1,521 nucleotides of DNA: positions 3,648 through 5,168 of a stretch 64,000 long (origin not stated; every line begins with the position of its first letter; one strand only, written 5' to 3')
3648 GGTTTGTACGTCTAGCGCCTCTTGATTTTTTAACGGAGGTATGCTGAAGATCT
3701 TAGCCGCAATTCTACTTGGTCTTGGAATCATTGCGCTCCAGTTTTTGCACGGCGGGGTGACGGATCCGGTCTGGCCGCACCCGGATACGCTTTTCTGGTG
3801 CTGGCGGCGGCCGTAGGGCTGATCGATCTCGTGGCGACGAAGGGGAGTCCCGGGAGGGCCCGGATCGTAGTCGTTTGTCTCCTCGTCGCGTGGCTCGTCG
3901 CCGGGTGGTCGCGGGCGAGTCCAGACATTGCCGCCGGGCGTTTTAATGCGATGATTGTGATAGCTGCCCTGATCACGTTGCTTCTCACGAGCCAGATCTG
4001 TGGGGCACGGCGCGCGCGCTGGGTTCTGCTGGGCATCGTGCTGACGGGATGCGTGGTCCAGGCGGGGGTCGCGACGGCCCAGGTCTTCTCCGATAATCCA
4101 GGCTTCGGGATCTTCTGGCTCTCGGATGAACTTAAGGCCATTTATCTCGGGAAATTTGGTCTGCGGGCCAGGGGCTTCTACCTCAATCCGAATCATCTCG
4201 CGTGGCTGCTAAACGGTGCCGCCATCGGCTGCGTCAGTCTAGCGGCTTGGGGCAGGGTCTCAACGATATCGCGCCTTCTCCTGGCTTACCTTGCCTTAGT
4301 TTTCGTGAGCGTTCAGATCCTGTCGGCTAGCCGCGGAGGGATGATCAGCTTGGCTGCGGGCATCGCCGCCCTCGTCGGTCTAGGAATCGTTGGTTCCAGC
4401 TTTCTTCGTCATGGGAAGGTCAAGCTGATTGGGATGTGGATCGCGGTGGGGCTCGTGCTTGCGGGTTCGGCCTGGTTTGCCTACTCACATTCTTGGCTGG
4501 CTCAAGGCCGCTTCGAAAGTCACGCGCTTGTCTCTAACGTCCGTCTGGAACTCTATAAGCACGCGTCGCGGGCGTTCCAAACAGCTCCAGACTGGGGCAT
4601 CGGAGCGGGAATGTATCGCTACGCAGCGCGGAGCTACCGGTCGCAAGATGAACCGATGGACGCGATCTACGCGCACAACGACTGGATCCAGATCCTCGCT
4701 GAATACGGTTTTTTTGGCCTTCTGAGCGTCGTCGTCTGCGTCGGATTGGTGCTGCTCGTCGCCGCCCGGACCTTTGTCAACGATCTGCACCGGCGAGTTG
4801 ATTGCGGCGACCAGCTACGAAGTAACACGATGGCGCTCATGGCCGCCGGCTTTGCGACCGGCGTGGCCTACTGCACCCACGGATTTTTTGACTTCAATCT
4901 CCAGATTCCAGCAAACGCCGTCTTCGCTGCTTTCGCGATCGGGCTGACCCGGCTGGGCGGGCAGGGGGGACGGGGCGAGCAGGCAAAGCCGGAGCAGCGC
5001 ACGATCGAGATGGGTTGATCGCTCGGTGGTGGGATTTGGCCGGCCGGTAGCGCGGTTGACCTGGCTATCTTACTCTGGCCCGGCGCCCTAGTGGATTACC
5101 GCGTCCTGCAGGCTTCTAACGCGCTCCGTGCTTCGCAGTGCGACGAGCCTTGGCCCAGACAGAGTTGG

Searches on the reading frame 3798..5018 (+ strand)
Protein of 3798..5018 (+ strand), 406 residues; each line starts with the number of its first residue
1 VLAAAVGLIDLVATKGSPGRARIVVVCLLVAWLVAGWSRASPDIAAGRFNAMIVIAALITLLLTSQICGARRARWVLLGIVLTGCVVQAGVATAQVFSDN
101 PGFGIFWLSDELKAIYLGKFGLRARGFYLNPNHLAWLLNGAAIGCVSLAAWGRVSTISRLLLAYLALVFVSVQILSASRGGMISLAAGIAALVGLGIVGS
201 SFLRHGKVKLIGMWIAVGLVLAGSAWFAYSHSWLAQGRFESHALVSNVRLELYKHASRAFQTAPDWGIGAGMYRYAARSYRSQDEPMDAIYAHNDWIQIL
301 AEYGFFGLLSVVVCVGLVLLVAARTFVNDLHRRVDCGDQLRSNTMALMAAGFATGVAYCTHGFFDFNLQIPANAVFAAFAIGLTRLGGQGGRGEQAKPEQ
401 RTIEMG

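Call 54: search_protein_families(library=pfam, proteins=[window:3798-5018:+], max_evalue=0.001)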
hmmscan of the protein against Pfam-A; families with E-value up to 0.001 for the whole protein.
window:3798-5018:+ (406 aa): 1 family
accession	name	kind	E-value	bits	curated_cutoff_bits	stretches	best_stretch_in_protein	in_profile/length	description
PF04932.20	Wzy_C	-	2.9e-15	56.8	31.7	1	167-311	4-148/149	O-Antigen ligase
